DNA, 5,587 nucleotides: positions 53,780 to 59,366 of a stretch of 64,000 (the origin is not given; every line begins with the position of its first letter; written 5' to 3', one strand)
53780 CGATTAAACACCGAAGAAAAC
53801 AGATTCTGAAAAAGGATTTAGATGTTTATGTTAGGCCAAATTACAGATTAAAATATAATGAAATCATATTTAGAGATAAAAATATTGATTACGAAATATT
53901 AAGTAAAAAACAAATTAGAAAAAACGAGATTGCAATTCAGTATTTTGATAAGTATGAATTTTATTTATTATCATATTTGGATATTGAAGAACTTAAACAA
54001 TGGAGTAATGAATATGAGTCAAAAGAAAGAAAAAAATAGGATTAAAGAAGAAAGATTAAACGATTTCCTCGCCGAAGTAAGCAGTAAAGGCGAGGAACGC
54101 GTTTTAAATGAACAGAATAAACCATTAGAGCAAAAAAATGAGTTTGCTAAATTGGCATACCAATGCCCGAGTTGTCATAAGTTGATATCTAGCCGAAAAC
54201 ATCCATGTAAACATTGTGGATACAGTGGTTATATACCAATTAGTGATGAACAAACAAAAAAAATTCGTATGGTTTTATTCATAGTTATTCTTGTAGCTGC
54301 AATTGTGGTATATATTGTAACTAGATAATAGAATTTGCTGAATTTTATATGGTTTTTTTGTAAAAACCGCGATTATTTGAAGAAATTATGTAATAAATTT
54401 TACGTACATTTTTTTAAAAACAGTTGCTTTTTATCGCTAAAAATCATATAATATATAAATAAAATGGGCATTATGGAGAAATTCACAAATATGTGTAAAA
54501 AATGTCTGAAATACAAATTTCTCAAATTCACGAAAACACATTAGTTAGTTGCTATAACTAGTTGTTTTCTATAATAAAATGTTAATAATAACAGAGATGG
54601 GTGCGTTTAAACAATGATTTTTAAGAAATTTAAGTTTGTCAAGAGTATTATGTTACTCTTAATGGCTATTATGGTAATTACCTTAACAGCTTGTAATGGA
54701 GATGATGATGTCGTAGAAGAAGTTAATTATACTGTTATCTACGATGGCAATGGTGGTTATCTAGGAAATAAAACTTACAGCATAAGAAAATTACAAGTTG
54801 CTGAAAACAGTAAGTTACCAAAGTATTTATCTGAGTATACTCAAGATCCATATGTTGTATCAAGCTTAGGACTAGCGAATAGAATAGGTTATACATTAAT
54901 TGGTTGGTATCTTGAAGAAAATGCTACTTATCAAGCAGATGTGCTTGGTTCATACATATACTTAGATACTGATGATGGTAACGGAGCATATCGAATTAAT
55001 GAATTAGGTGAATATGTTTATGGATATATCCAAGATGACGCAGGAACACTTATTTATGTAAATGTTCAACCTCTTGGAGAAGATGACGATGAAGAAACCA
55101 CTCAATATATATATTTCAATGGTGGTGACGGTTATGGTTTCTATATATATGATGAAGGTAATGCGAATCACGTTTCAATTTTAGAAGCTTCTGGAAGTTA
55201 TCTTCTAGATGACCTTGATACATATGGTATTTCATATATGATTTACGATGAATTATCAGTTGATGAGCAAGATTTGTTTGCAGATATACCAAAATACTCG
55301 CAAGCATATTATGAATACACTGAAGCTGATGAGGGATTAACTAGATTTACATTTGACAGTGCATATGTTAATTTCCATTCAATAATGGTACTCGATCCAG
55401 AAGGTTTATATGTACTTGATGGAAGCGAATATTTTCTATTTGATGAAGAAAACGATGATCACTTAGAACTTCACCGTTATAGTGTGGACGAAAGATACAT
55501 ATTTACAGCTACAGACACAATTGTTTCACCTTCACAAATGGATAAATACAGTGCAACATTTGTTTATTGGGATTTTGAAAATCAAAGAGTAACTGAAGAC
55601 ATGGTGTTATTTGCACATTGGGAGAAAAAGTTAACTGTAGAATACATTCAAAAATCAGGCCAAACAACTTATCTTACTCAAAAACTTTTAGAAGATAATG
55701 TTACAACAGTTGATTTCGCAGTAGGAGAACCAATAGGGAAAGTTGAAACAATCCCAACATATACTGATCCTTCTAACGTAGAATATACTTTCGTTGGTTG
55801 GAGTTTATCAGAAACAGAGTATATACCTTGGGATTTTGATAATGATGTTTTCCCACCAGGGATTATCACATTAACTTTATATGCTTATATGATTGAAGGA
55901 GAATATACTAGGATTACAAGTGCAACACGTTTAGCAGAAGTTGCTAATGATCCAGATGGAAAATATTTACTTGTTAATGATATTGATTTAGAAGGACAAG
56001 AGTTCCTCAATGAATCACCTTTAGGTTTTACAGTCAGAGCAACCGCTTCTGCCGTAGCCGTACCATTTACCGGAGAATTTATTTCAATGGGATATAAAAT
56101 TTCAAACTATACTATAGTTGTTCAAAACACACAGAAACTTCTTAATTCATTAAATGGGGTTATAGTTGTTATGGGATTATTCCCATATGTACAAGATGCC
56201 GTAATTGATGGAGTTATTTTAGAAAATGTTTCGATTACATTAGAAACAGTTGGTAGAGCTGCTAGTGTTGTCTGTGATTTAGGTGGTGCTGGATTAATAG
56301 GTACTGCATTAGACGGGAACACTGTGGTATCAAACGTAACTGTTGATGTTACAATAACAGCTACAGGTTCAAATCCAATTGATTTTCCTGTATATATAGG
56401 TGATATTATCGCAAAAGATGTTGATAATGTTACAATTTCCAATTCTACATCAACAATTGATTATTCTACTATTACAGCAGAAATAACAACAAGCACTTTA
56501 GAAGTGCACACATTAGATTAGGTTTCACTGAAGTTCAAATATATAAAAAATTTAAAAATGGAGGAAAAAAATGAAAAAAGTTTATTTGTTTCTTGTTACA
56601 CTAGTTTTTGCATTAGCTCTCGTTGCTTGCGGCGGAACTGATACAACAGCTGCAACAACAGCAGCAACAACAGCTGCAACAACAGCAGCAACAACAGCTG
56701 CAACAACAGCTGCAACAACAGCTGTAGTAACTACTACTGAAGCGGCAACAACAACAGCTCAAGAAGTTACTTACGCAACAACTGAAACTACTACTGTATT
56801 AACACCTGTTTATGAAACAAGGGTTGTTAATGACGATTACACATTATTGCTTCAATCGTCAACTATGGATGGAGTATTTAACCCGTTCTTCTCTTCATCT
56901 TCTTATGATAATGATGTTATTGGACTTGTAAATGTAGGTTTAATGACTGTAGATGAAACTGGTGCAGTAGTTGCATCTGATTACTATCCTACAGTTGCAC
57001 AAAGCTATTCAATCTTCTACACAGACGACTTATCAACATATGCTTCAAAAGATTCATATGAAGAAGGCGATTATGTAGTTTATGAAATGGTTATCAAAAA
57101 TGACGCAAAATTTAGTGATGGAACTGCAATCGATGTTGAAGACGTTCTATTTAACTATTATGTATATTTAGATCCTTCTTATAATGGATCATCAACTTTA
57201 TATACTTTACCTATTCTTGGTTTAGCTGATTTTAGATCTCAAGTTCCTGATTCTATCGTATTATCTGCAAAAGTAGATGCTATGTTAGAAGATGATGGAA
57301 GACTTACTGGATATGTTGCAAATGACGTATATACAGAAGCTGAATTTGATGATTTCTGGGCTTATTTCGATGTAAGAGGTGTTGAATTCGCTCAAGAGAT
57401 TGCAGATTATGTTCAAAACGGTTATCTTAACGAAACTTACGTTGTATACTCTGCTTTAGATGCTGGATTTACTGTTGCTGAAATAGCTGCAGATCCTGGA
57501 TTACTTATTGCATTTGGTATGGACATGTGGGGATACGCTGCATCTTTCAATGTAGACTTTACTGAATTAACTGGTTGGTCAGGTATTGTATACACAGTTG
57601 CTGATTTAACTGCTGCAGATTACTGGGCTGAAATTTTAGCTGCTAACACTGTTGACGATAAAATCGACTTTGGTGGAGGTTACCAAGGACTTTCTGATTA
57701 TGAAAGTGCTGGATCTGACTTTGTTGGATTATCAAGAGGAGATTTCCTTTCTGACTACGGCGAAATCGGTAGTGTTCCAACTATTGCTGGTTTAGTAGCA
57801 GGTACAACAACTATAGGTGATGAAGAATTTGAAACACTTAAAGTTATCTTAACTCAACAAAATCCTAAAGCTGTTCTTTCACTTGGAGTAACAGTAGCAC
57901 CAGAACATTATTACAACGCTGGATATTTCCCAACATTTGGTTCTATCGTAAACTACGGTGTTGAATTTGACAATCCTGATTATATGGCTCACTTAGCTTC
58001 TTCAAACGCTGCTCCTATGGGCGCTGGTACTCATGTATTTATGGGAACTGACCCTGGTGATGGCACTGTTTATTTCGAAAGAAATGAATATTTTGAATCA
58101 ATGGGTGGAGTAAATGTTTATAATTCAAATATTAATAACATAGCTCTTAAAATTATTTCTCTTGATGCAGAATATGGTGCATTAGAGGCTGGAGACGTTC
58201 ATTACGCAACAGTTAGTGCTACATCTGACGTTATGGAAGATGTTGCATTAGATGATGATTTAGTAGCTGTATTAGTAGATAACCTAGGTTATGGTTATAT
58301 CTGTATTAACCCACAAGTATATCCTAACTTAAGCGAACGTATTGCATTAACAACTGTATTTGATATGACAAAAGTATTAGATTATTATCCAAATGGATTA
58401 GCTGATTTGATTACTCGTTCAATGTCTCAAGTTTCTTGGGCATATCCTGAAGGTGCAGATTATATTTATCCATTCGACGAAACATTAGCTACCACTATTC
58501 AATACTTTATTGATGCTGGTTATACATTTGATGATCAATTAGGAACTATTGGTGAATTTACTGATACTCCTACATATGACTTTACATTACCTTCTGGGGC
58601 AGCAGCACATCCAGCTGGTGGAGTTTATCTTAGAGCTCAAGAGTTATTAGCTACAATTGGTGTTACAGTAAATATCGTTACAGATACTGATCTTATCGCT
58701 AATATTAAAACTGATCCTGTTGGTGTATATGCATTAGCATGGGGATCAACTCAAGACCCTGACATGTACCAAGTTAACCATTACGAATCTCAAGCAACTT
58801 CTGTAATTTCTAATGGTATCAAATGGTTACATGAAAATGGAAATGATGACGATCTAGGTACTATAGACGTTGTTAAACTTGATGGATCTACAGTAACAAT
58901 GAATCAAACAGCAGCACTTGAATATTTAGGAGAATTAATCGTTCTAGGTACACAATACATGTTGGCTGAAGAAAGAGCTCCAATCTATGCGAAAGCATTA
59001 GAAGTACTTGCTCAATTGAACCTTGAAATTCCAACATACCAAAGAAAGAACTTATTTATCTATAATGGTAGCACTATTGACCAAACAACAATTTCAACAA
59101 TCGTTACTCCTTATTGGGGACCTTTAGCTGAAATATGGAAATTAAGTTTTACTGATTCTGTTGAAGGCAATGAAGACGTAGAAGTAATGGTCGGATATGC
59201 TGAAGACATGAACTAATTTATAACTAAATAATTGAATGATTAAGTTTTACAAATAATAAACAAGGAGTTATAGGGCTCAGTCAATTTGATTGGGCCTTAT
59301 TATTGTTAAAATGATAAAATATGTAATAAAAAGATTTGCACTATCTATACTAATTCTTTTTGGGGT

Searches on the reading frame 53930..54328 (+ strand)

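Call 40: search_protein_families(library=pfam, proteins=[window:53930-54328:+], max_evalue=0.01)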
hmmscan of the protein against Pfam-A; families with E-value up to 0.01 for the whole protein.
window:53930-54328:+ (132 aa): 1 family
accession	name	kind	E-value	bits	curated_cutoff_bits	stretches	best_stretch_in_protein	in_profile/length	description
PF13248.11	Zn_ribbon_3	-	0.0054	16.6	27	1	77-98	3-24/26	zinc-ribbon domain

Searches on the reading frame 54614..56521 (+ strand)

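Call 39: search_protein_families(library=pfam, proteins=[window:54614-56521:+], max_evalue=0.00001)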
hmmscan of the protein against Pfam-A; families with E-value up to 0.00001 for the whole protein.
window:54614-56521:+ (635 aa): 1 family
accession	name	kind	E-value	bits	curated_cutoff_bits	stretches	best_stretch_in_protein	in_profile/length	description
PF09479.16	Flg_new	-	2.2e-07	31.3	27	0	377-420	19-62/65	Listeria-Bacteroides repeat domain (List_Bact_rpt)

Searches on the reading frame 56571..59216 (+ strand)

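Call 39: search_protein_families(library=pfam, proteins=[window:56571-59216:+], max_evalue=0.00001)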
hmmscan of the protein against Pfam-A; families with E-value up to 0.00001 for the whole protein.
window:56571-59216:+ (881 aa): 1 family
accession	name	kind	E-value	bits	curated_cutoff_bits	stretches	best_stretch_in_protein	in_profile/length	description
PF00496.27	SBP_bac_5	-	6.3e-22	78.6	32.4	2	422-739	75-361/368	Bacterial extracellular solute-binding proteins, family 5 Middle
